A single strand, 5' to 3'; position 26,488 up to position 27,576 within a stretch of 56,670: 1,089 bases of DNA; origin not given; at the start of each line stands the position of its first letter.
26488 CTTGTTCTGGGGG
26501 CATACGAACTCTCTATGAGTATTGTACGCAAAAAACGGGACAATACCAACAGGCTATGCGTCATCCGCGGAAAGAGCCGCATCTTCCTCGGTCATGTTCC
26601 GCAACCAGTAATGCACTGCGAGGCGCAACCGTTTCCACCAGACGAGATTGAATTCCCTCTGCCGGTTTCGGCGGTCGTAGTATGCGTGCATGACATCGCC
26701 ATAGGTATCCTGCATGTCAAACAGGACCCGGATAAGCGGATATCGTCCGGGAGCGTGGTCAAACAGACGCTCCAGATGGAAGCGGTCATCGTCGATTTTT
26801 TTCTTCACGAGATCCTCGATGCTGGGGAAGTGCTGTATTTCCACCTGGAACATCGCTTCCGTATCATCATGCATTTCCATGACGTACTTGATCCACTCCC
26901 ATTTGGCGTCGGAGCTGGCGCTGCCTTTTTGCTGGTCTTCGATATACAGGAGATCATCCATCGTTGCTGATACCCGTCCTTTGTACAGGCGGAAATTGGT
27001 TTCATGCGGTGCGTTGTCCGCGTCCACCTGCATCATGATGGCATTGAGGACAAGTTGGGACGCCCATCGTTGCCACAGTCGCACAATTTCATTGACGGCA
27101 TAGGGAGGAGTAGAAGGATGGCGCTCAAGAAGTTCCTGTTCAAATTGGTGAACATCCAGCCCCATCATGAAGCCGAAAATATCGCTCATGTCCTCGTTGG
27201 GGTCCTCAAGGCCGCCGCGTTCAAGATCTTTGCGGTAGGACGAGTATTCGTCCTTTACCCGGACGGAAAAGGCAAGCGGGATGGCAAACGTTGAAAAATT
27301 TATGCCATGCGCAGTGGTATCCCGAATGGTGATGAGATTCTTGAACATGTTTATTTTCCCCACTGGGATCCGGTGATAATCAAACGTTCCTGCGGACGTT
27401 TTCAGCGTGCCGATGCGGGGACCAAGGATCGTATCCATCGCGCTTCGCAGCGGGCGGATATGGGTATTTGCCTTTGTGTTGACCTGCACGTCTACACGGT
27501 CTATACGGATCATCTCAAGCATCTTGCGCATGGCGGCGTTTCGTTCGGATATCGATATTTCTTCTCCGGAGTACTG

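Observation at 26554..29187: Nudix hydrolase fused to a divergent RelA/SpoT-like synthetase domain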

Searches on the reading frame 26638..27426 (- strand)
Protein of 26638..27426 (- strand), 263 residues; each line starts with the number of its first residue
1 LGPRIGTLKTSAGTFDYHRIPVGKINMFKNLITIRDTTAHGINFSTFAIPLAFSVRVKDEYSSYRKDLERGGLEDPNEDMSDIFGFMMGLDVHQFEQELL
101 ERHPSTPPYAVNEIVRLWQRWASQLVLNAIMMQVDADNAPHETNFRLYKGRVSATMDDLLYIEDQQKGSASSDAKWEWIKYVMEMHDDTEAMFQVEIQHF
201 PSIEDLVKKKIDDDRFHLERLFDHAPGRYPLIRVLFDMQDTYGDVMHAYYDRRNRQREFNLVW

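Call 31: search_solved_structures(query=A4, max_evalue=10, show_alignments=5)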
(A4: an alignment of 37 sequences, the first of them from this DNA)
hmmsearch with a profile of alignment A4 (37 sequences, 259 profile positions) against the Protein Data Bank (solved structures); distinct sequences matched with E-value up to 10: 8.
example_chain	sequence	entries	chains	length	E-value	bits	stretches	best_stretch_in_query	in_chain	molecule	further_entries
8fr8_I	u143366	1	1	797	0.0051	19.3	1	36-92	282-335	GTP pyrophosphokinase RelA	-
9s6k_B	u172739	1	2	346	0.01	18.3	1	41-96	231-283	GTP pyrophosphokinase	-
8acu_A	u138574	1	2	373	0.033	16.7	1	21-92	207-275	GTP pyrophosphokinase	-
6yxa_A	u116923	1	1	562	0.063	15.7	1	21-92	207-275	GTP pyrophosphokinase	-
5xnx_A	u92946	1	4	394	0.071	15.6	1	42-92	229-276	Bifunctional (p)ppGpp synthase/hydrolase RelA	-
5u87_A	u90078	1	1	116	0.65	12.4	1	99-149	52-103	Preproalbumin PawS1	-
7oiw_A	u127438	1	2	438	0.83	12.1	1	39-92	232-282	GTP pyrophosphokinase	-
8uxy_A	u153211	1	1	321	2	10.8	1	43-71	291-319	consOR1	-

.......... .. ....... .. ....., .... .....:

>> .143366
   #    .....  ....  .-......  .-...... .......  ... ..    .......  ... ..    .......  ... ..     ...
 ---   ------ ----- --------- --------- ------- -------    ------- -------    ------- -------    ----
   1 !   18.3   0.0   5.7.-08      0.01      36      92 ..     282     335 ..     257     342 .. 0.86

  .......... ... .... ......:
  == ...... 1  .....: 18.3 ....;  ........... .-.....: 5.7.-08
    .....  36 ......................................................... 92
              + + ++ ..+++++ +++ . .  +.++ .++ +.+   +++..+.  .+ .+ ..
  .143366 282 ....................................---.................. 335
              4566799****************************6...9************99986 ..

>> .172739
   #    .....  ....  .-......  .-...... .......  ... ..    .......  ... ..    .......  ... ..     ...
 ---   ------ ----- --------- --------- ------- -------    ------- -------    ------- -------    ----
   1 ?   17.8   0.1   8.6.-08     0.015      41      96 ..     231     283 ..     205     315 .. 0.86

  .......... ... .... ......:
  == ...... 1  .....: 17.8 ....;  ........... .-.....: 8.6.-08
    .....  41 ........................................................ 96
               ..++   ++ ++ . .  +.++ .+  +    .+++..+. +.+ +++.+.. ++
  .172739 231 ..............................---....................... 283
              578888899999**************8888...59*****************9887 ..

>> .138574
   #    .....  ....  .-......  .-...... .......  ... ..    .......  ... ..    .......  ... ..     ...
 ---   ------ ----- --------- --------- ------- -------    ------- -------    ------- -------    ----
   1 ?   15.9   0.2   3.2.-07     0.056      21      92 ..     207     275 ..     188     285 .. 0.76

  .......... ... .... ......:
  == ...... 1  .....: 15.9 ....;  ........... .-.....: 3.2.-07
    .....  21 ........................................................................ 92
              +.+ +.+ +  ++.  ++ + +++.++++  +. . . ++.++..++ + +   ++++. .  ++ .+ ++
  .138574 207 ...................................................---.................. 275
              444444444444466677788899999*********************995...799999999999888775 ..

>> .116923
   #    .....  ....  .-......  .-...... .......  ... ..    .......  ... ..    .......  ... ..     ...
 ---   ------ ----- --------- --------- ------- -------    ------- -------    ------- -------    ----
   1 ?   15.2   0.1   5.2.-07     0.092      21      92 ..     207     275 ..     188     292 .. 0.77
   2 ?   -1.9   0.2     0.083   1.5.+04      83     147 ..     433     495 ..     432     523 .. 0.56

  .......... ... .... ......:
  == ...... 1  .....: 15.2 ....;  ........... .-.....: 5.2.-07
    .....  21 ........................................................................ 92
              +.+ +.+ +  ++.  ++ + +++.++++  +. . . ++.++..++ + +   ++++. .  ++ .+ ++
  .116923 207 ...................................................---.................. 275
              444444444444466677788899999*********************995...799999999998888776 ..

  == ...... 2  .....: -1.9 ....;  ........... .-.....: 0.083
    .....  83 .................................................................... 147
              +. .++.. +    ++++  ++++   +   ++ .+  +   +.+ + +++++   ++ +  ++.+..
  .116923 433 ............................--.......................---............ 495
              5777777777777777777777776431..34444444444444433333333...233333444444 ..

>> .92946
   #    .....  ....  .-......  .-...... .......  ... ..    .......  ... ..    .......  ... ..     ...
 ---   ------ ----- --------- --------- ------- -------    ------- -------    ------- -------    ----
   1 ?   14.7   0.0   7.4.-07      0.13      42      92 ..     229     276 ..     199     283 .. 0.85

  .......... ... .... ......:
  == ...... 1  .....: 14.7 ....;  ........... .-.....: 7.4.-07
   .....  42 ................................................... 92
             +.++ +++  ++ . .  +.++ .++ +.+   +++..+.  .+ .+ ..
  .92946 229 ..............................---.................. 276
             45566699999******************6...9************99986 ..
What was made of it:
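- Profile against the PDB finds almost only GTP pyrophosphokinases and aligns Syn1/Syn2 (call 31).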

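Call 38: predict_structure(alignment_id=A4)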
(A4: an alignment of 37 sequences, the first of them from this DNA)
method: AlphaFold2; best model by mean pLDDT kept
length: 263 residues; sequences in the alignment: 37
mean_pLDDT: 89.3   pTM: 0.85
mean pLDDT of the five models: 89.3, 88.5, 88.5, 86.7, 86.2
residues with pLDDT >= 90: 171; 70-90: 66; 50-70: 25; < 50: 1
segments of 3 or more residues with pLDDT < 50: none
pLDDT, mean of each block of 10 residues (from residue 1): 96 97 96 95 98 91 82 61 88 99 98 98 98 93 95 95 81 84 94 94 97 89 83 77 77 76 49
secondary structure, 60 per line:
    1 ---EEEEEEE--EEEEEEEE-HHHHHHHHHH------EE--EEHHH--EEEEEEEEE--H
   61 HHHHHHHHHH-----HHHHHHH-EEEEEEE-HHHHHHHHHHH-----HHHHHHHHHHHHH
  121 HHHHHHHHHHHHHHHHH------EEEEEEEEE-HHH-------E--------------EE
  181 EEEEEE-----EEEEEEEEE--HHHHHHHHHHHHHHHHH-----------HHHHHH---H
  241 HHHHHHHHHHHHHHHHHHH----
elements in order: E4-10 E13-20 H22-31 E49-57 H60-70 H76-82 E84-90 H92-102 H108-137 E144-152 E179-186 E192-200 H203-219 H231-236 H240-259
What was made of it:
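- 26638..27420 (-): C-terminal RelA/SpoT-homologue (RSH) synthetase-like domain (residues 590-850). AF2 model at pLDDT 89.3 (call 38).
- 26827..26925 (-): G755-S-A-S-S759 loop, W763xW765xK767 strand (positional counterpart of Syn3) and E783xQ785 (Syn4-like). Strand order from the model (call 38).
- On RelA/SpoT homologue (RSH) synthetase domain (Pfam PF04607): The pLDDT-89 model (call 38) has SAS1/Rel as its top 15 PDB hits, probability up to 0.99.
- Closest known: Small alarmone synthetases of the RSH superfamily. Same: Same order of five strands and flanking helices (call 38).
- Closest known: Small alarmone synthetases of the RSH superfamily. Different: There is a roughly 30-residue helix insertion between strands 2 and 3 and an extra N-terminal beta-hairpin (call 38).
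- The pLDDT-89 model has the RSH strand and helix order (call 38).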

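Call 40: fold_search(model_id=the predicted structure, library=pdb)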
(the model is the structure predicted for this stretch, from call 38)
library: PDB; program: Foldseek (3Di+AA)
matches with E <= 10: 572; with E <= 0.001: 0
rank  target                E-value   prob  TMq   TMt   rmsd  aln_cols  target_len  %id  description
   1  5dec_B                8.6e-03  0.99  0.31  0.41  14.1       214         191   13  Crystal structure of the small alarmone synthetase 1 from Bacillus subtilis (released 2015-10-28)
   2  5ded_B                1.4e-02  0.98  0.30  0.40  14.2       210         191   11  Crystal structure of the small alarmone synthethase 1 from Bacillus subtilis bound to its product pppGpp (released 2015-10-28)
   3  5ded_E                1.7e-02  0.98  0.30  0.40  14.0       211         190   11  Crystal structure of the small alarmone synthethase 1 from Bacillus subtilis bound to its product pppGpp (released 2015-10-28)
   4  5ded_C                1.7e-02  0.95  0.29  0.37  14.5       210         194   12  Crystal structure of the small alarmone synthethase 1 from Bacillus subtilis bound to its product pppGpp (released 2015-10-28)
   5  5ded_A                2.0e-02  0.94  0.29  0.37  14.2       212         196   11  Crystal structure of the small alarmone synthethase 1 from Bacillus subtilis bound to its product pppGpp (released 2015-10-28)
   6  5ded_G                2.6e-02  0.98  0.32  0.42  14.5       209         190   13  Crystal structure of the small alarmone synthethase 1 from Bacillus subtilis bound to its product pppGpp (released 2015-10-28)
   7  5ded_F                2.8e-02  0.96  0.30  0.40  13.7       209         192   12  Crystal structure of the small alarmone synthethase 1 from Bacillus subtilis bound to its product pppGpp (released 2015-10-28)
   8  5dec_A                3.2e-02  0.97  0.30  0.41  14.4       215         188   12  Crystal structure of the small alarmone synthetase 1 from Bacillus subtilis (released 2015-10-28)
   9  5ded_D                3.2e-02  0.95  0.30  0.41  14.3       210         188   12  Crystal structure of the small alarmone synthethase 1 from Bacillus subtilis bound to its product pppGpp (released 2015-10-28)
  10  5ded_H                3.8e-02  0.82  0.29  0.37  15.2       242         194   12  Crystal structure of the small alarmone synthethase 1 from Bacillus subtilis bound to its product pppGpp (released 2015-10-28)
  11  5dec_D                6.8e-02  0.92  0.31  0.41  14.2       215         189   13  Crystal structure of the small alarmone synthetase 1 from Bacillus subtilis (released 2015-10-28)
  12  7oiw_B                7.7e-02  0.77  0.22  0.18  12.5       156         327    9  Structure of S. aureus Rel catalytic domains in complex with pppGpp (released 2022-06-01)
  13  5f2v_P                1.9e-01  0.51  0.24  0.32  13.5       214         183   12  Crystal structure of the small alarmone synthethase 1 from Bacillus subtilis bound to AMPCPP (released 2015-12-16)
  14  5f2v_S                2.5e-01  0.57  0.26  0.36  14.7       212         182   11  Crystal structure of the small alarmone synthethase 1 from Bacillus subtilis bound to AMPCPP (released 2015-12-16)
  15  5f2v_O                2.5e-01  0.47  0.25  0.34  14.3       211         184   11  Crystal structure of the small alarmone synthethase 1 from Bacillus subtilis bound to AMPCPP (released 2015-12-16)
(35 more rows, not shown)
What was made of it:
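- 26638..27420 (-): Foldseek top 15 hits are B. subtilis SAS1 and S. aureus Rel (call 40).
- Closest known: Small alarmone synthetases of the RSH superfamily. Same: Closest fold (call 40).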

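Call 91: fold_search(model_id=the predicted structure, library=viral)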
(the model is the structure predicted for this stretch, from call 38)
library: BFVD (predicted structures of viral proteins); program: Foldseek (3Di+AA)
matches with E <= 10: 672; with E <= 0.001: 0
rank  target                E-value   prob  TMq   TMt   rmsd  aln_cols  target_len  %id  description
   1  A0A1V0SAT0            1.1e-01  0.13  0.14  0.09  11.9       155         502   12  Uncharacterized protein [Catovirus CTV1]
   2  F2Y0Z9                1.1e-01  0.08  0.11  0.11  21.4       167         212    7  (no name in the UniProt tables at hand)
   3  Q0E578                1.3e-01  0.18  0.16  0.15  17.2       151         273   13  31.3 kDa RNAseIII-like [Spodoptera frugiperda ascovirus 1a]
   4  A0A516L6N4            1.4e-01  0.35  0.24  0.08  12.5       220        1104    9  (no name in the UniProt tables at hand)
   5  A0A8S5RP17            1.5e-01  0.66  0.32  0.38   8.2       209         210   10  GTP pyrophosphokinase YjbM [virus sp. ctBS918]
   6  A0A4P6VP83            1.8e-01  0.10  0.21  0.20  16.3       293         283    8  Uncharacterized protein [Mimivirus LCMiAC02]
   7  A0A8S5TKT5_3          1.9e-01  0.18  0.14  0.05  15.8       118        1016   12  Helicase [Podoviridae sp. ctz6O13]
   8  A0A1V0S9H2            2.1e-01  0.21  0.19  0.27   8.9       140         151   14  Uncharacterized protein [Catovirus CTV1]
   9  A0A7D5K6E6            2.2e-01  0.35  0.14  0.34  18.1       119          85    9  Uncharacterized protein [Gordonia phage Magel]
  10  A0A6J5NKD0            2.3e-01  0.66  0.29  0.08   6.2       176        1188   10  Uncharacterized protein [uncultured Caudovirales phage]
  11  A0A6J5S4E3            2.5e-01  0.60  0.24  0.15   7.7       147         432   11  RelA/SpoT [uncultured Caudovirales phage]
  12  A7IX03                2.6e-01  0.14  0.12  0.30  12.5        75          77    5  Uncharacterized protein b478L [Paramecium bursaria Chlorella virus NY2A]
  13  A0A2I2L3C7            2.9e-01  0.63  0.16  0.06   6.2        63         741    8  Immunoglobulin-like fold protein [Orpheovirus IHUMI-LCC2]
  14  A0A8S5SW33            2.9e-01  0.28  0.13  0.22  18.3       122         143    6  Uncharacterized protein [Siphoviridae sp. ctZHD14]
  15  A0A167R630            2.9e-01  0.15  0.18  0.13  13.6       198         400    8  Uncharacterized protein [Powai lake megavirus]
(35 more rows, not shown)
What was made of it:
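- Its best-probability viral hits are 'GTP pyrophosphokinase YjbM' and 'RelA/SpoT' (call 91).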
